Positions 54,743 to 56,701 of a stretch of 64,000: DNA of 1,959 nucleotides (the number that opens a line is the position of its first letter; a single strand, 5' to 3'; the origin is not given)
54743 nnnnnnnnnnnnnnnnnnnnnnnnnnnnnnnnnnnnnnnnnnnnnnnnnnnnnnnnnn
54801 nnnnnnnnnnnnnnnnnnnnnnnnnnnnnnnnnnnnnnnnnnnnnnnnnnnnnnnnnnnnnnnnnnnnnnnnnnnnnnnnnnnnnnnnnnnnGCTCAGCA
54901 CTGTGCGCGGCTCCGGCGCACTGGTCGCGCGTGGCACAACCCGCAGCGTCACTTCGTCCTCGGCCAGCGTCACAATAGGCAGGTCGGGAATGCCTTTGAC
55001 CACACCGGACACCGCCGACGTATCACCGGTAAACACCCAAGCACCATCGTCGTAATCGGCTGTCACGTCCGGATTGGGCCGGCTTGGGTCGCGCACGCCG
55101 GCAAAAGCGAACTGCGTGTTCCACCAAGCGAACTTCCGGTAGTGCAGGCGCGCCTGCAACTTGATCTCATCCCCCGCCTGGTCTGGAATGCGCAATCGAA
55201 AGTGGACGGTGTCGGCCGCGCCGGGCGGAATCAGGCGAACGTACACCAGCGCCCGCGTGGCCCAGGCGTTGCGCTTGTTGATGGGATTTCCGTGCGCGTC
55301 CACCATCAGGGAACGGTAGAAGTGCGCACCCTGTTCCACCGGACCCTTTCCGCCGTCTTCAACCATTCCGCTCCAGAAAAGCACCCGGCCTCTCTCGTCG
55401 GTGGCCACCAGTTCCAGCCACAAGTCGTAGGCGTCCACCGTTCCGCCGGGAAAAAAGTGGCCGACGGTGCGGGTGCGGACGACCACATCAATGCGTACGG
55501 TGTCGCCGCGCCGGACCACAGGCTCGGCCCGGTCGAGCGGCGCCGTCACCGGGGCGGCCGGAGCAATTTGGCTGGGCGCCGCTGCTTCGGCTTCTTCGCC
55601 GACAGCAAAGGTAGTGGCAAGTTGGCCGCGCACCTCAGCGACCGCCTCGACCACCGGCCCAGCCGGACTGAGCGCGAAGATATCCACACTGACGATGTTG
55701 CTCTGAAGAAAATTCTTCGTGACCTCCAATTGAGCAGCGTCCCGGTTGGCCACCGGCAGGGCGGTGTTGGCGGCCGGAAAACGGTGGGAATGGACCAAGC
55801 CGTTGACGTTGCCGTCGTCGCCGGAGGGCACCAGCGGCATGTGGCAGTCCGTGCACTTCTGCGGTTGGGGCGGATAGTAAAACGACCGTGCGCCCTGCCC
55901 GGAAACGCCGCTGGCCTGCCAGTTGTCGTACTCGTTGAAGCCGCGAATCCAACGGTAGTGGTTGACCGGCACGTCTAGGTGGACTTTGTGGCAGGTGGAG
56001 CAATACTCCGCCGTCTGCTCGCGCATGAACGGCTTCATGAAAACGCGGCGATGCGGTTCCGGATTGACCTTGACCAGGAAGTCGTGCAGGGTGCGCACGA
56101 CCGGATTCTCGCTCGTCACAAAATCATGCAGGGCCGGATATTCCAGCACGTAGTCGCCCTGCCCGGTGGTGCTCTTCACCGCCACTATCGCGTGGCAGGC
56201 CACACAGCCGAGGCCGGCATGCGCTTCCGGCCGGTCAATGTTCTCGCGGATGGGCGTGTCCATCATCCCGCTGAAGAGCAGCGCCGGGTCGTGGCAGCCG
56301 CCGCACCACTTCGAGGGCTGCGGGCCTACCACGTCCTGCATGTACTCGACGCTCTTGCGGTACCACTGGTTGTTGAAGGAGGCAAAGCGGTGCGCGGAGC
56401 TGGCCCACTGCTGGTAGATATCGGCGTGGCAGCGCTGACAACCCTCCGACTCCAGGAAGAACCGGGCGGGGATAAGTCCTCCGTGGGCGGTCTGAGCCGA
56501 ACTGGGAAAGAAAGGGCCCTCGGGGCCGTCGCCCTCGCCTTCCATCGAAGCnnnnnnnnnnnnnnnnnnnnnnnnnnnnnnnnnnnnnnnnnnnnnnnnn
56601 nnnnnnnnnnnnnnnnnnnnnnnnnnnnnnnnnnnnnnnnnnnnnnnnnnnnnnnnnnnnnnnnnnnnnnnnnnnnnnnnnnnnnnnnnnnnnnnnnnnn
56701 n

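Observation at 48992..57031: Membrane-anchored pentaheme cytochrome c-TPR fusion translationally coupled to two FG-GAP/ASPIC (CRTAC1-like) propeller proteins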

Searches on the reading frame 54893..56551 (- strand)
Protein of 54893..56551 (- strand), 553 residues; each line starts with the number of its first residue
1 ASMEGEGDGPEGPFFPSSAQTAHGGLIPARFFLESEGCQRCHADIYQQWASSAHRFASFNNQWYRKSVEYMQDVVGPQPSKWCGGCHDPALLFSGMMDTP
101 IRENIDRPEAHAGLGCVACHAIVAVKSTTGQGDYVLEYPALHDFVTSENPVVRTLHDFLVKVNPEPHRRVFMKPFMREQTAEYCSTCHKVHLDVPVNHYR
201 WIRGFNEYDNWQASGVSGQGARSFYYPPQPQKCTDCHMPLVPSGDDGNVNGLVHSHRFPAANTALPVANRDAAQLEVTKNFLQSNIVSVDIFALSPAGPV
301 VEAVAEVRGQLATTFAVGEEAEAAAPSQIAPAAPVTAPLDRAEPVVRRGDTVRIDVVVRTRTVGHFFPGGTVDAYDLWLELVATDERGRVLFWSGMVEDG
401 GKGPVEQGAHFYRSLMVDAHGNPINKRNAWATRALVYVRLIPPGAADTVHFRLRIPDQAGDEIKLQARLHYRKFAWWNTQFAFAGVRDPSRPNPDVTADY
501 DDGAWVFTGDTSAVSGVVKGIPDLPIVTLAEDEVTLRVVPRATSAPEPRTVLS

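Call 14: search_solved_structures(query=window:54893-56551:-, max_evalue=1, show_alignments=2)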
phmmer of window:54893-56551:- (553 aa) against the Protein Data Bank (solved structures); distinct sequences matched with E-value up to 1: 1.
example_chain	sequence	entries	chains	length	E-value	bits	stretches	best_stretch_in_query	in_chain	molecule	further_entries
5ze8_A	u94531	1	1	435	7.4e-05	24.9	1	22-124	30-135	cytochrome c552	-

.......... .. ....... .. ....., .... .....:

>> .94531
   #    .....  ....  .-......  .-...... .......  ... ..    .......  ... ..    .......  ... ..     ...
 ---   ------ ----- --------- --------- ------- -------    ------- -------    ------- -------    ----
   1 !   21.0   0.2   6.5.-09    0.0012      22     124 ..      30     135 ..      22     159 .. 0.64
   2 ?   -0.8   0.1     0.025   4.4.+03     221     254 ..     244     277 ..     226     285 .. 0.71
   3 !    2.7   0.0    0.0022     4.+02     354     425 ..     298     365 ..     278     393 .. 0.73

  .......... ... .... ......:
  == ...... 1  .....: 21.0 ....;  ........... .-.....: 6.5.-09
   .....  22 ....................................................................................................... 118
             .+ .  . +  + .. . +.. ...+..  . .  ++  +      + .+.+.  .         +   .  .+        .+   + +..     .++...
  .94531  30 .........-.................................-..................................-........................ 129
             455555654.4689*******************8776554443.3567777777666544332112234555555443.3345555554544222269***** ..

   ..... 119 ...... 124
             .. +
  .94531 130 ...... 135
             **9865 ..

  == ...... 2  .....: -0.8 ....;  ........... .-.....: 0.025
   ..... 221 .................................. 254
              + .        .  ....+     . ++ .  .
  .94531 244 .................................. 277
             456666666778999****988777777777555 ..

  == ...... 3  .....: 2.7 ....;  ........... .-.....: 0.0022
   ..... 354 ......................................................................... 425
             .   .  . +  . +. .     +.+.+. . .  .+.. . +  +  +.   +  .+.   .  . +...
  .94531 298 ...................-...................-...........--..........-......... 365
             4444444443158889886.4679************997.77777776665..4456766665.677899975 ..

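Call 19: search_protein_representatives(protein=window:54893-56551:-)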
Query: 553 residues. Proteins with E-value up to 0.001 (for the whole library): 3083; up to 1e-10: 1916; up to 1e-30: 819. The best 150 are listed.
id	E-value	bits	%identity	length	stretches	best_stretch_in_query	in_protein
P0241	1.2e-243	826.6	62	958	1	2-550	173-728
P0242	9.3e-220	747.6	60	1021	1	2-546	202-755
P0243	1.3e-208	710.9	64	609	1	71-545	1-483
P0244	1.6e-194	664.4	65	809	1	8-453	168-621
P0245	8.0e-189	645.5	55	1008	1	6-546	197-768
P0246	2.1e-182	624.3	57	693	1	1-517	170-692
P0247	2.5e-176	604.3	52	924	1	8-536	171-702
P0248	9.1e-176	602.4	52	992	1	9-539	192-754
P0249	3.2e-175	600.6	54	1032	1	5-549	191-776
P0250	1.1e-174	598.8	61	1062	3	5-269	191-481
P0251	2.1e-173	594.6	54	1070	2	4-488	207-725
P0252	6.0e-172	589.8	58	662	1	102-538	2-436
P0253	6.5e-158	543.5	68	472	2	56-291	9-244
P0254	1.6e-152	525.7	61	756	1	153-550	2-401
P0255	3.3e-151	521.3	50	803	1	6-527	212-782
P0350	1.8e-87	310.9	39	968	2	11-300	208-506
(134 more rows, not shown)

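Call 21: find_related_loci(query=A2, collection=genome_contigs, flank=10000)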
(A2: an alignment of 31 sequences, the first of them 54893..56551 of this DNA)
Query A2 (553 aa) in genome_contigs; peptide patterns used: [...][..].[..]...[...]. (x = any residue, [..] = any of these).
599 stretches matched a pattern (row limit reached: there are more); 588 encode a relative of the query (tblastn E <= 1e-3); the best 80 are kept; 80 distinct loci.
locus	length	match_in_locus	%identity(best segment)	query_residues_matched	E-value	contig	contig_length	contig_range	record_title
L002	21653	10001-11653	81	2-552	0e+0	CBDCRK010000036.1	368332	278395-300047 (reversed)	MAG: uncultured Candidatus Binatia bacterium isolate c14ce093-c1b4-4a9f-a633-4da5294aefe4 genome assembly, contig: conti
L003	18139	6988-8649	75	1-553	0e+0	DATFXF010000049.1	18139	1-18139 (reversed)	MAG TPA_asm: Candidatus Acidiferrales bacterium isolate SMAG_U9510 k141_12202659, whole genome shotgun sequence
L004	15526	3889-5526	72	1-548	0e+0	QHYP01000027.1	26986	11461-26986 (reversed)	MAG: Acidobacteria bacterium isolate gp2 AA85 14_1009_12_40cm_scaffold_5209_curated, whole genome shotgun sequence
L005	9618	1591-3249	70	2-553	0e+0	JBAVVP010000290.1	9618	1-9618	MAG: Terriglobales bacterium isolate MFD02889_ilm_asm_bin16 k127_179475, whole genome shotgun sequence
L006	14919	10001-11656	70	2-553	0e+0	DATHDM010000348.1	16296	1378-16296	MAG TPA_asm: Terriglobales bacterium isolate SMAG_U12394 k141_679707, whole genome shotgun sequence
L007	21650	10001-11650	71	2-552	0e+0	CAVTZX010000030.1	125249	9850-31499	MAG: uncultured Acidobacteriota bacterium isolate MFD04408.bin.2.135 genome assembly, contig: contig_27911, whole genome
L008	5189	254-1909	73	1-552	0e+0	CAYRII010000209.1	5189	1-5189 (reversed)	MAG TPA_asm: uncultured Terriglobales bacterium isolate binchicken_co21_442 genome assembly, contig: NODE_21072_length_5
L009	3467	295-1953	68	2-553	0e+0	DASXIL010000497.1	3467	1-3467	MAG TPA_asm: Candidatus Angelobacter sp. isolate SMAG_U5220 k141_357797, whole genome shotgun sequence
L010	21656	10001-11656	69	1-552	0e+0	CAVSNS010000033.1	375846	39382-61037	MAG: uncultured Acidobacteriota bacterium isolate MFD03346.bin.2.100 genome assembly, contig: contig_3514, whole genome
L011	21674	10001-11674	68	2-551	0e+0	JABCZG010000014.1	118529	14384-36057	MAG: Acidobacteria bacterium isolate Inc-BW-C-12-M_MAG16 Ga0210394_10000283, whole genome shotgun sequence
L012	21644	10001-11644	71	1-552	0e+0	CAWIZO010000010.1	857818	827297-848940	MAG: Terriglobia bacterium isolate MFD00964.bin.1.268 genome assembly, contig: contig_79351, whole genome shotgun sequen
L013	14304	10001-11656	68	1-551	0e+0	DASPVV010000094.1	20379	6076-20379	MAG TPA_asm: Terriglobales bacterium isolate SMAG_U12338 k141_1606620, whole genome shotgun sequence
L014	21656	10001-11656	69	1-552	0e+0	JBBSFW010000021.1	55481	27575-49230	MAG: Terriglobales bacterium isolate LS2_sbin.17 LS2_sbin.17_K_1045562_L_55481_cov_11.0000, whole genome shotgun sequenc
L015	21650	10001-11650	68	2-551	0e+0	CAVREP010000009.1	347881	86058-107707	MAG: uncultured Acidobacteriota bacterium isolate MFD10071.bin.1.134 genome assembly, contig: contig_2061, whole genome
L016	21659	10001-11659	70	1-552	0e+0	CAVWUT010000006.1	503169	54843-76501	MAG: Terriglobia bacterium isolate MFD09222.bin.2.93 genome assembly, contig: contig_28320, whole genome shotgun sequenc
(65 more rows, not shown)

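Call 29: find_homologous_proteins(query=P0350, max_evalue=1e-20)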
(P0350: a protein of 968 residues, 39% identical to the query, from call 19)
Query P0350 (968 aa): 7896 proteins with E <= 1e-20 among 8000 candidates; the best 120 are listed.
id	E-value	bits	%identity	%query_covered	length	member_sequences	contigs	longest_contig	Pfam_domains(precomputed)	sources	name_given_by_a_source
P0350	0.0e+0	2296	100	100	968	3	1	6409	-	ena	-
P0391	0.0e+0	1620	72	98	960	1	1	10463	PF13435.12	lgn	-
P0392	0.0e+0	1592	70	100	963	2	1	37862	PF13432.13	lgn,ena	-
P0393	0.0e+0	1589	70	98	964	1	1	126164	PF14559.13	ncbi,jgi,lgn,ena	-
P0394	0.0e+0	1589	71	98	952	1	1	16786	PF14559.13,PF13414.13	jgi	jgi:tetratricopeptide (TPR) repeat protein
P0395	0.0e+0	1587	71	97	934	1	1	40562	PF14559.13,PF13414.13,PF13424.13,PF13432.13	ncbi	-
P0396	0.0e+0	1533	68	98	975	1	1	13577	PF14559.13,PF13414.13,PF13432.13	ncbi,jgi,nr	ncbi:MAG TPA: multiheme c-type cytochrome [Pirellulales bacterium]|jgi:tetratricopeptide (TPR) repea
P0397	0.0e+0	1530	67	99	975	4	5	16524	PF14559.13,PF13435.12,PF13414.13,PF00515.35,PF13424.13,PF13432.13,PF13181.13,PF07719.24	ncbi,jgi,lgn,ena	jgi:tetratricopeptide (TPR) repeat protein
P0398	0.0e+0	1529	67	100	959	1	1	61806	PF13435.12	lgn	-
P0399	0.0e+0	1525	69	98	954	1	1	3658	PF13435.12,PF13432.13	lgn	-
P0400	0.0e+0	1524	67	100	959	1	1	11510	PF13435.12,PF13414.13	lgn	-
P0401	0.0e+0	1522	67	99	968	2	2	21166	PF14559.13,PF13414.13,PF00515.35,PF13424.13,PF13432.13,PF13181.13,PF07719.24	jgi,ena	-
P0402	0.0e+0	1520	67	100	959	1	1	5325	PF13435.12,PF13414.13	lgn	-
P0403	0.0e+0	1520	68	97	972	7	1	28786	PF14559.13,PF13414.13,PF00515.35,PF13181.13,PF07719.24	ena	-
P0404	0.0e+0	1518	67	98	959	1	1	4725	PF13435.12,PF13432.13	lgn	-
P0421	0.0e+0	1500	66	98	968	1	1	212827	PF13435.12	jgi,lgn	jgi:tetratricopeptide (TPR) repeat protein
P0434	0.0e+0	1491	67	98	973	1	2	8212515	PF14559.13,PF13414.13,PF13424.13,PF21033.5,PF13432.13,PF13181.13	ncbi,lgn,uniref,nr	ncbi:tetratricopeptide repeat protein [Roseimaritima ulvae]|uniref:Cytochrome c-552/4 domain-contain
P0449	0.0e+0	1484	67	98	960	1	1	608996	PF13414.13,PF13432.13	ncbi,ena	-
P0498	0.0e+0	1468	66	98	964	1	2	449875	PF14559.13,PF13414.13,PF13424.13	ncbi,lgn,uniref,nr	ncbi:tetratricopeptide repeat protein [Rhodopirellula sp. MGV]|uniref:tetratricopeptide repeat prote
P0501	0.0e+0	1467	65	99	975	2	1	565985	PF13435.12,PF13432.13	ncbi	ncbi:MAG: multiheme c-type cytochrome [Planctomycetaceae bacterium]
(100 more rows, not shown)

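Call 30: find_encoding_contigs(protein=P0434, flank=10000, max_places=2)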
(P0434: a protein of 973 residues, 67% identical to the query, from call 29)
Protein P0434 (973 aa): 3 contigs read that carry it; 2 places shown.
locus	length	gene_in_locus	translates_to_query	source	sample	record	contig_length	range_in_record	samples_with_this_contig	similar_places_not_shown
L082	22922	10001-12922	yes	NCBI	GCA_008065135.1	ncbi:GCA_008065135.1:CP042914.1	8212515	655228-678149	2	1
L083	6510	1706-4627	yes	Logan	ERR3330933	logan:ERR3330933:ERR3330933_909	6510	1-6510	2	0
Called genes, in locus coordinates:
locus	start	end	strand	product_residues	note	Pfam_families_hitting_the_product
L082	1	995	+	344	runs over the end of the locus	PF00781:DAGK_cat, PF19279:YegS_C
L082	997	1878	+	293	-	PF00793:DAHP_synth_1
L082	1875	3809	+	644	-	-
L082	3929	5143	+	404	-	-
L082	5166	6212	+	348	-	PF04055:Radical_SAM, PF06463:Mob_synth_C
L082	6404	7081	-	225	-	PF03473:MOSC, PF03475:YiiM_3-alpha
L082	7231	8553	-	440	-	-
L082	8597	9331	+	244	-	-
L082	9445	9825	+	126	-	-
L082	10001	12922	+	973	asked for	PF14559:TPR_19 (faint), PF13181:TPR_8 (faint), PF13432:TPR_16 (faint), PF21033:RMD1-3 (faint), PF13424:TPR_12 (weak), PF13414:TPR_11 (weak)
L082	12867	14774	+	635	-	PF01839:FG-GAP (faint), PF13517:FG-GAP_3, PF07593:UnbV_ASPIC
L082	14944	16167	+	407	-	PF01435:Peptidase_M48 (faint)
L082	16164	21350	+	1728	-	PF13195:DUF4011, PF09848:SLFN-g3_helicase (faint), PF13086:AAA_11, PF13245:AAA_19 (faint), PF13604:AAA_30 (faint), PF13086:AAA_11, PF13087:AAA_12, PF18741:MTES_1575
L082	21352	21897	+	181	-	-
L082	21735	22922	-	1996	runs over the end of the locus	-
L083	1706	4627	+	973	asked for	PF14559:TPR_19 (faint), PF13181:TPR_8 (faint), PF13432:TPR_16 (faint), PF21033:RMD1-3 (faint), PF13424:TPR_12 (weak), PF13414:TPR_11 (weak)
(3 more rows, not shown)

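Call 31: find_encoding_contigs(protein=P0498, flank=10000, max_places=2)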
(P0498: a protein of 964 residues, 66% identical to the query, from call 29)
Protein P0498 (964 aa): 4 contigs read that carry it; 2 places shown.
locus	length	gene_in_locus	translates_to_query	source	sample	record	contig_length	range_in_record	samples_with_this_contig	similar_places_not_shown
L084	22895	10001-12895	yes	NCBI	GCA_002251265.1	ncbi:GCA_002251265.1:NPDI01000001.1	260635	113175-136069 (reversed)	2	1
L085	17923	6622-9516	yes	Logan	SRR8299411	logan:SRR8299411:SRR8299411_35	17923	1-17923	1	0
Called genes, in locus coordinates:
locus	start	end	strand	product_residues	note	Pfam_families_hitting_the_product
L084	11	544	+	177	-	PF01584:CheW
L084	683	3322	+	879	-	PF00989:PAS (faint), PF08448:PAS_4, PF13188:PAS_8 (faint), PF13426:PAS_9, PF08447:PAS_3, PF08448:PAS_4, PF13426:PAS_9, PF00015:MCPsignal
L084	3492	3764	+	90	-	-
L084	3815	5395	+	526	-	PF08241:Methyltransf_11 (faint), PF13649:Methyltransf_25 (faint), PF03705:CheR_N, PF01739:CheR, PF08242:Methyltransf_12 (weak), PF03975:CheD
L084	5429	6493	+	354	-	PF00072:Response_reg, PF01339:CheB_methylest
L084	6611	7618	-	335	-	PF10005:Zn_ribbon_DZR_6, PF15887:Peptidase_Mx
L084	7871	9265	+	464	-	PF00512:HisKA, PF02518:HATPase_c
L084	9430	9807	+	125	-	-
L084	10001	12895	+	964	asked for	PF14559:TPR_19 (faint), PF13424:TPR_12 (weak), PF13414:TPR_11 (weak)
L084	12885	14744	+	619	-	PF01839:FG-GAP (faint), PF13517:FG-GAP_3, PF07593:UnbV_ASPIC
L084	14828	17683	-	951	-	PF00012:HSP70, PF06723:MreB_Mbl, PF12531:DUF3731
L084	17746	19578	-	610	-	PF00012:HSP70, PF06723:MreB_Mbl (weak)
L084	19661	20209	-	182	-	PF10816:DUF2760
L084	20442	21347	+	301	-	PF00135:COesterase (weak), PF02230:Abhydrolase_2 (faint), PF20434:BD-FAE, PF07859:Abhydrolase_3, PF01738:DLH (faint), PF00326:Peptidase_S9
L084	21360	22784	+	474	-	PF00150:Cellulase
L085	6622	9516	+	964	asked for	PF14559:TPR_19 (faint), PF13424:TPR_12 (weak), PF13414:TPR_11 (weak)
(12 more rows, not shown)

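Call 40: find_related_loci(query=A4, collection=metagenome_contigs, flank=8000)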
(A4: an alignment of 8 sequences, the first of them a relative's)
Query A4 (908 aa) in metagenome_contigs; peptide patterns used: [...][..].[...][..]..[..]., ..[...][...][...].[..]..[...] (x = any residue, [..] = any of these).
600 stretches matched a pattern (row limit reached: there are more); 591 encode a relative of the query (tblastn E <= 1e-3); the best 80 are kept; 80 distinct loci.
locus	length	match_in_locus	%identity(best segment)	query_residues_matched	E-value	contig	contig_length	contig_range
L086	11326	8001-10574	58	4-883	0e+0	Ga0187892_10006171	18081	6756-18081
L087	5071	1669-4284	39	14-903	0e+0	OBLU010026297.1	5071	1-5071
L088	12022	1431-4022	41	14-887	0e+0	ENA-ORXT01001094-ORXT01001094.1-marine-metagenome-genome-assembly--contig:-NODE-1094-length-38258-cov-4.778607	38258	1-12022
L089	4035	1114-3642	38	14-879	0e+0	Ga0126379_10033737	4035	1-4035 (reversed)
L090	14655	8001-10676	39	9-879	1e-175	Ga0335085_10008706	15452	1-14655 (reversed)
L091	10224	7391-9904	40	14-880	5e-175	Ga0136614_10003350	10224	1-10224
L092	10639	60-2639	37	6-886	1e-169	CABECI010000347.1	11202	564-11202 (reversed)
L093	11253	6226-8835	38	14-908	5e-168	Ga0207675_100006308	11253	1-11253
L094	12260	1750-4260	37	14-880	1e-166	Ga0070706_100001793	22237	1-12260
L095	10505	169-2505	36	89-902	4e-161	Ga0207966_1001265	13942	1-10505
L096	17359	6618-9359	36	24-879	1e-158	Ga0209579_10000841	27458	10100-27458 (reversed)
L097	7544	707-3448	35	16-879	2e-157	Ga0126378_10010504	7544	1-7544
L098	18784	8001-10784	35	16-879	2e-156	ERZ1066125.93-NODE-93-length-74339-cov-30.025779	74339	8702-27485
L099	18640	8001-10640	62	5-883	0e+0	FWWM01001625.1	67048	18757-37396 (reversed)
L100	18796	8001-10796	36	12-884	5e-156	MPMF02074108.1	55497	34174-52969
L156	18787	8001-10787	34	10-879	2e-147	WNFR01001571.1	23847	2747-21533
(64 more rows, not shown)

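Call 76: find_encoding_contigs(protein=P0421, flank=6000, max_places=1)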
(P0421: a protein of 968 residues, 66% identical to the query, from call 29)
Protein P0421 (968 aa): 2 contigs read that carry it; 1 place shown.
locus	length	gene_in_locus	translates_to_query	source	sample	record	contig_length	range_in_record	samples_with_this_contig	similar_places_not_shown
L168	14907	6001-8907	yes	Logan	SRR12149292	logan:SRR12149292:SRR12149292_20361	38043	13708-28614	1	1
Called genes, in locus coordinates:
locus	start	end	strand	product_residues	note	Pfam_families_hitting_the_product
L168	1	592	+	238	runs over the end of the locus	PF00160:Pro_isomerase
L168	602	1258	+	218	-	PF13489:Methyltransf_23, PF08241:Methyltransf_11 (weak), PF08242:Methyltransf_12, PF13649:Methyltransf_25 (weak)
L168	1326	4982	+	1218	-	PF13517:FG-GAP_3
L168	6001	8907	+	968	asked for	PF13435:Cytochrome_C554 (weak)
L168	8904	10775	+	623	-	PF01839:FG-GAP (faint), PF13517:FG-GAP_3, PF07593:UnbV_ASPIC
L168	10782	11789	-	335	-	PF12773:DZR (faint)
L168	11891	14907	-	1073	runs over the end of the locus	PF00756:Esterase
